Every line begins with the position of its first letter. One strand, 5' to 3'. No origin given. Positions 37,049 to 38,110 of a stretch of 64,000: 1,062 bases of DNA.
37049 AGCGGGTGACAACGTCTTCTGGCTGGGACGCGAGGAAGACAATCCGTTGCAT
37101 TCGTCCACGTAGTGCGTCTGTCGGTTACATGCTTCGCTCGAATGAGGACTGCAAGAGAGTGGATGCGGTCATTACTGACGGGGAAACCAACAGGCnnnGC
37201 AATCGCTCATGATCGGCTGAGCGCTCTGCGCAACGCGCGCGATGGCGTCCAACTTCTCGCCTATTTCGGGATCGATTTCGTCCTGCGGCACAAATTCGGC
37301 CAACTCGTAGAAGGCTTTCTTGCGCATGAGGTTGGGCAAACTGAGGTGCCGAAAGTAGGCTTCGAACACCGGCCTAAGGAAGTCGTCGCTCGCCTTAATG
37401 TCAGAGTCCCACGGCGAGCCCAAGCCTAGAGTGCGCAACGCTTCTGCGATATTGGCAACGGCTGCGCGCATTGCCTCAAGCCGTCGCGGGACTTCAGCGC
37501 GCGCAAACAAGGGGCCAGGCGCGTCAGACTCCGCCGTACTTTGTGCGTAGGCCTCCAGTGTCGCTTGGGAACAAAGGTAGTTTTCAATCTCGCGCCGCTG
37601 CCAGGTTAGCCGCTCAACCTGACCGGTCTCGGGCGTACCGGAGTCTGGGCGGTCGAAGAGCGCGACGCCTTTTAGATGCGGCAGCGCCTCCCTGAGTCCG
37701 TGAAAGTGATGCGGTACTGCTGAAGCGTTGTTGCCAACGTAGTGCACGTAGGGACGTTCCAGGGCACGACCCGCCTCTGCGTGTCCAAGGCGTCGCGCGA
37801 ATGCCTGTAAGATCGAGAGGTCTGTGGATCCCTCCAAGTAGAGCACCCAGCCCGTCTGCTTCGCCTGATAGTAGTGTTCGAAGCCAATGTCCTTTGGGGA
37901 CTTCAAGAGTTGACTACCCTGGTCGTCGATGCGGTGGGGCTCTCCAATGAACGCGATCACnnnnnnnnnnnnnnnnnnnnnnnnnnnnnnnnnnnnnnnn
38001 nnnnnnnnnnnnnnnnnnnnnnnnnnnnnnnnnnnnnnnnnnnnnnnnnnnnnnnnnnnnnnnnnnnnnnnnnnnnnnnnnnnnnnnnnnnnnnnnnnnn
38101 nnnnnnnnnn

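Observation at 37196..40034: MNT plus OLD/PARIS-like ATPase-TOPRIM fusion sits where the 3' two-thirds of purH should be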

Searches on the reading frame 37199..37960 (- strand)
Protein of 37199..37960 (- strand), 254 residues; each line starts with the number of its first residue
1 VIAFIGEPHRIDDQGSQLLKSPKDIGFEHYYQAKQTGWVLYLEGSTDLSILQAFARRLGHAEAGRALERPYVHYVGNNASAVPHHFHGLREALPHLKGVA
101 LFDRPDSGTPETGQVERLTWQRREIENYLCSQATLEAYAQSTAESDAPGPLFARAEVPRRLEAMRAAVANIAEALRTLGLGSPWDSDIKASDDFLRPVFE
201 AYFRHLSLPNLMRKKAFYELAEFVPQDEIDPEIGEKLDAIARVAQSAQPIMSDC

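Call 6: search_protein_families(library=pfam, proteins=[window:37199-37960:-], max_evalue=10)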
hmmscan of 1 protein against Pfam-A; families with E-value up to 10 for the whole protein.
seq(254 aa): 0 families

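Call 43: search_protein_families(library=pfam, alignment_id=A4, max_evalue=1)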
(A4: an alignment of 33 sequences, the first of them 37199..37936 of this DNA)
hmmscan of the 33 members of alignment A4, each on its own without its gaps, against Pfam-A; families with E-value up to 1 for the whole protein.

A. member 1, window:37199-37936:- (246 aa): 0 families

B. families by the number of members that match (of 33 scanned): 22 families
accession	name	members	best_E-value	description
PF20469.4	OLD-like_TOPRIM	2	0.00018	Overcoming lysogenization defect protein-like, TOPRIM domain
PF14491.11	DUF4435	1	6.7e-05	Protein of unknown function (DUF4435)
PF22714.1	SNaCT8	1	0.00033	Short NACHT-associated C-Terminal domain, family 8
PF09365.15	DUF2461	1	0.015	Conserved hypothetical protein (DUF2461)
PF09349.15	OHCU_decarbox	1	0.016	OHCU decarboxylase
PF05377.16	FlaC_arch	1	0.021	Flagella accessory protein C (FlaC)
PF00155.27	Aminotran_1_2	1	0.028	Aminotransferase class I and II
PF16741.10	mRNA_decap_C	1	0.03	mRNA-decapping enzyme C-terminus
PF11387.14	DUF2795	1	0.037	Protein of unknown function (DUF2795)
PF10440.15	WIYLD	1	0.042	Ubiquitin-binding WIYLD domain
PF11536.14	DUF3226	1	0.053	Protein of unknown function (DUF3226)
PF03323.18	GerA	1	0.058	Bacillus/Clostridium GerA spore germination protein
PF19292.4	KPBB_C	1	0.066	Phosphorylase b kinase C-terminal domain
PF11646.13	DUF3258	1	0.084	Protein of unknown function DUF3258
PF00726.22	IL10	1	0.093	Interleukin 10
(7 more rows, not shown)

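Call 46: predict_structure(alignment_id=A4)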
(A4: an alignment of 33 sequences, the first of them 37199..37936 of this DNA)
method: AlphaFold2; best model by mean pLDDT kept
length: 246 residues; sequences in the alignment: 33
mean_pLDDT: 92.4   pTM: 0.88
mean pLDDT of the five models: 92.4, 92.2, 91.9, 91.3, 90.8
residues with pLDDT >= 90: 196; 70-90: 33; 50-70: 16; < 50: 1
segments of 3 or more residues with pLDDT < 50: none
pLDDT, mean of each block of 10 residues (from residue 1): 59 78 96 97 98 98 96 92 93 91 85 97 98 90 85 98 98 96 98 98 95 98 98 98 71
secondary structure, 60 per line:
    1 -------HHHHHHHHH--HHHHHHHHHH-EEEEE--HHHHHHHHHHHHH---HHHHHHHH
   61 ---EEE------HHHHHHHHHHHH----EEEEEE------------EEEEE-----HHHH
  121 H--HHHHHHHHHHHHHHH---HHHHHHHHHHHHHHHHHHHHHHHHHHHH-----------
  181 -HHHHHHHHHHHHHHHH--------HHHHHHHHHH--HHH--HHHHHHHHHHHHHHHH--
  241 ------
elements in order: H8-16 H19-28 E30-34 H37-49 H53-60 E64-66 H73-84 E89-94 E107-111 H117-121 H124-138 H142-169 H182-197 H206-215 H223-238

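Call 61: search_solved_structures(query=A4, max_evalue=10, show_alignments=5)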
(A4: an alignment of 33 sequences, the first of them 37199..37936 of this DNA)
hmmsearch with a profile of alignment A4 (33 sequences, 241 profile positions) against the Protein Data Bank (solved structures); distinct sequences matched with E-value up to 10: 17.
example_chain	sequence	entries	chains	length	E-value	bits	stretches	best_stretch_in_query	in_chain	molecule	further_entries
7oni_C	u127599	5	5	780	0.005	19.8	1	121-198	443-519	Cullin-5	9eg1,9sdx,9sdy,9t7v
9oma_B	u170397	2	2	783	0.0053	19.8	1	121-198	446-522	Cullin-5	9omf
6v9i_C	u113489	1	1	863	0.0063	19.5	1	121-198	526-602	Immunoglobulin G-binding protein G,Cullin-5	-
3dpl_C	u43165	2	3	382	0.0099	18.9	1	121-198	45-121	Cullin-5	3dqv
4f37_A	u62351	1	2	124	0.058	16.3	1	146-200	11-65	Colicin-E7 immunity protein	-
2k0d_X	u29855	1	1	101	0.083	15.8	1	148-199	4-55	Colicin-E7 immunity protein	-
1ayi_A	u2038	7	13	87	0.25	14.3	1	154-200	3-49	COLICIN E IMMUNITY PROTEIN 7 | Colicin E7 immunity protein | COLICIN E7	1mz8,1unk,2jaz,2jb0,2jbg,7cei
3eqx_A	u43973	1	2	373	0.28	14.1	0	116-161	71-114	FIC DOMAIN CONTAINING TRANSCRIPTIONAL REGULATOR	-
3zcn_A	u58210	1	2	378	0.29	14.1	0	116-161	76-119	ADENOSINE MONOPHOSPHATE-PROTEIN TRANSFERASE SOFIC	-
1znv_A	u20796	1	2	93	0.31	13.9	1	154-200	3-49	Colicin E7 immunity protein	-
1cei_A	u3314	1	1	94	0.32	13.9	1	154-200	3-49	COLICIN E7 IMMUNITY PROTEIN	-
9tc4_A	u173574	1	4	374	0.67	12.9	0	116-146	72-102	Protein adenylyltransferase SoFic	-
9tch_A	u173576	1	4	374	0.68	12.9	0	116-146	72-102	Protein adenylyltransferase SoFic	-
9tcl_B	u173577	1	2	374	0.69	12.8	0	116-146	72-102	Protein adenylyltransferase SoFic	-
1cb1_A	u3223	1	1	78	0.71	12.8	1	183-212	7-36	CALBINDIN D9K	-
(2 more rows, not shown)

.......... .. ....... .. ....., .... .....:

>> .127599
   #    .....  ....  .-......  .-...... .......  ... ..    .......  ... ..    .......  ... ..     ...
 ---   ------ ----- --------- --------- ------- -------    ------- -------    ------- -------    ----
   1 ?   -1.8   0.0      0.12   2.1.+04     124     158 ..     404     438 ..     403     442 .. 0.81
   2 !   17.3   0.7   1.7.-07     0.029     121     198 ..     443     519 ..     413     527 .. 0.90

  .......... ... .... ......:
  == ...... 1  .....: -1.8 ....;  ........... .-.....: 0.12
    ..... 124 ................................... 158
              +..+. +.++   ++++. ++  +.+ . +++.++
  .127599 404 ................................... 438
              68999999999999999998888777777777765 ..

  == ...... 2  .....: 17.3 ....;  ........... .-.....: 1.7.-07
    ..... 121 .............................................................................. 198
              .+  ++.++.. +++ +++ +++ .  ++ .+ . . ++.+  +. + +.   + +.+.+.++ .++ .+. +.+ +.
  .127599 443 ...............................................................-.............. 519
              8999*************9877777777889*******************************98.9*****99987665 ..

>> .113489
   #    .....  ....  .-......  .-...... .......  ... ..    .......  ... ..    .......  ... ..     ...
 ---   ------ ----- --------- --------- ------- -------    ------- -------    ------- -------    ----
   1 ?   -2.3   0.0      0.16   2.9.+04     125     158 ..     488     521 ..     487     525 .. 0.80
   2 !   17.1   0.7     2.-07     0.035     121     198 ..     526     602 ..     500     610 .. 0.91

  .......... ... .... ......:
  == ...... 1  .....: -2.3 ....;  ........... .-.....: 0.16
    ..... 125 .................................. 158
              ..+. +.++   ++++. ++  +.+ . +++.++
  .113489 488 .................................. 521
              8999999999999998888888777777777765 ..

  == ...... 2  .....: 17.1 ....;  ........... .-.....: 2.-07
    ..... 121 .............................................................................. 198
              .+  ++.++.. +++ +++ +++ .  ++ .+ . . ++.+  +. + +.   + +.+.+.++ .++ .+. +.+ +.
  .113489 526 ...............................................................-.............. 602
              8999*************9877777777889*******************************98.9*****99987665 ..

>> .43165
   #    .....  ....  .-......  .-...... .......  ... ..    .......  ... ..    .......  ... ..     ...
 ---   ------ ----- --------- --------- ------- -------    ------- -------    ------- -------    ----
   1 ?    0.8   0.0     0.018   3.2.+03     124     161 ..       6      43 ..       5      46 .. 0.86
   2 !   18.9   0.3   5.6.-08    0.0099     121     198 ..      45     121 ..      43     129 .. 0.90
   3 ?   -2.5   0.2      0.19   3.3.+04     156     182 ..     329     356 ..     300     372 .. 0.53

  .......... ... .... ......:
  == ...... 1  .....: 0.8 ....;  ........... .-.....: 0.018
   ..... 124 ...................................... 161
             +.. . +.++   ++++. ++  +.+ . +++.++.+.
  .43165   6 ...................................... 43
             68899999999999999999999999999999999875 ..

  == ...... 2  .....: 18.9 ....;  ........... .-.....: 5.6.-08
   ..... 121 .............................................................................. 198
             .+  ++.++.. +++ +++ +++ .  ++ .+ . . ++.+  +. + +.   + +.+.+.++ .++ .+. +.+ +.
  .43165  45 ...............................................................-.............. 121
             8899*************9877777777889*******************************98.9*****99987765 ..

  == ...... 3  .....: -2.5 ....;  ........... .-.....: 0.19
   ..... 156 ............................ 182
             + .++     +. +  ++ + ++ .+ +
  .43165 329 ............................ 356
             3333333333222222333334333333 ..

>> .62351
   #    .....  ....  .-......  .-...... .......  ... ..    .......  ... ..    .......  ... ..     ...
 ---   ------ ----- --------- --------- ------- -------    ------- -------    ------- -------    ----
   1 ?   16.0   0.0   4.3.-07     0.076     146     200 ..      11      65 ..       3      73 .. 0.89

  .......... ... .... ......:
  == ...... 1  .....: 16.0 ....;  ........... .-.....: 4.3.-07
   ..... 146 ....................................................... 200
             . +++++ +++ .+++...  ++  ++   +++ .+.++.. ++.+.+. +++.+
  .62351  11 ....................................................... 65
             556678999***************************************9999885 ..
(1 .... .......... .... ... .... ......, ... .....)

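Call 78: fold_search(model_id=the predicted structure, library=pdb)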
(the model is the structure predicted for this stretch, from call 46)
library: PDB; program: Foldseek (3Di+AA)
matches with E <= 10: 340; with E <= 0.001: 0
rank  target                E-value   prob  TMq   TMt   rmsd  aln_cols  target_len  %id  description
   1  8v46_D                2.7e-02  0.75  0.27  0.23  16.1       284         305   14  CryoEM structure of AriA-AriB complex (Form I) (released 2024-06-26)
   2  8ux9_A                2.7e-02  0.72  0.26  0.22  16.5       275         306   12  Asymmetric unit of the PARIS Immune Complex at 3.2 Angstrom Resolution (released 2024-09-18)
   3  3q4g_A                1.4e-01  0.14  0.18  0.17  22.6       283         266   14  Structure of NAD synthetase from Vibrio cholerae (released 2011-01-26)
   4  6c8q_E                3.2e-01  0.10  0.17  0.16  22.7       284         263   12  Crystal structure of NAD synthetase (NadE) from Enterococcus faecalis in complex with NAD+ (released 2018-02-14)
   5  8sm3_A                3.7e-01  0.35  0.32  0.17  16.5       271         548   12  Structure of Bacillus cereus VD045 Gabija GajA-GajB Complex (released 2023-11-22)
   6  9qn5_C                3.9e-01  0.15  0.20  0.17  14.2       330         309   10  Crystal structure of human SUMO E1 with small unit cell parameters in the P1 21 1 space group. (released 2026-04-08)
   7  9ny8_A                3.9e-01  0.11  0.20  0.18  14.3       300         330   13  Crystal structure of the ribose operon repressor, RbsR, bound to ribose operon (released 2025-07-16)
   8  1wxe                  5.2e-01  0.13  0.22  0.21  22.0       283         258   12  E.coli NAD Synthetase, AMP (released 2005-02-15)
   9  9qgg_B                5.2e-01  0.06  0.15  0.05  24.7       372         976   10  Consensus structure of dUBA1-UbDha-dBIRC6 trapped ternary complex (released 2025-10-29)
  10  8u7i_A                6.0e-01  0.23  0.30  0.14  16.5       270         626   11  Structure of the phage immune evasion protein Gad1 bound to the Gabija GajAB complex (released 2023-11-22)
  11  8a0m_A                6.0e-01  0.12  0.20  0.06  23.9       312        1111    9  Capsular polysaccharide synthesis multienzyme in complex with capsular polymer fragment (released 2023-04-26)
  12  3o3m_B                6.0e-01  0.08  0.18  0.13  17.5       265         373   12  (R)-2-Hydroxyisocaproyl-CoA Dehydratase (released 2011-03-16)
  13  1wxi                  6.3e-01  0.11  0.22  0.21  22.1       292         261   11  E.coli NAD Synthetase, AMP.PP (released 2005-02-15)
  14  6c8q_C                6.3e-01  0.09  0.20  0.18  22.5       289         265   11  Crystal structure of NAD synthetase (NadE) from Enterococcus faecalis in complex with NAD+ (released 2018-02-14)
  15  3o3m_D                6.6e-01  0.08  0.19  0.14  18.0       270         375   12  (R)-2-Hydroxyisocaproyl-CoA Dehydratase (released 2011-03-16)
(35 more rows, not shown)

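Call 82: search_protein_families(library=padloc, alignment_id=A4, max_evalue=0.01)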
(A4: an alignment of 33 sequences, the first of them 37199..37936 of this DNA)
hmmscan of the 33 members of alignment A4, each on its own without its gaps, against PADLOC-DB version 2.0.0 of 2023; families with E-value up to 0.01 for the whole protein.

A. member 1, window:37199-37936:- (246 aa): 0 families

B. families by the number of members that match (of 33 scanned): 4 families
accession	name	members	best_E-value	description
PDLC02981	AriAB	7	5.2e-07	-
PDLC02983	AriB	1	1.8e-07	-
PDLC03754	RT_UG17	1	0.0086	DRT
PDLC04708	PDC-M55B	1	0.0097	-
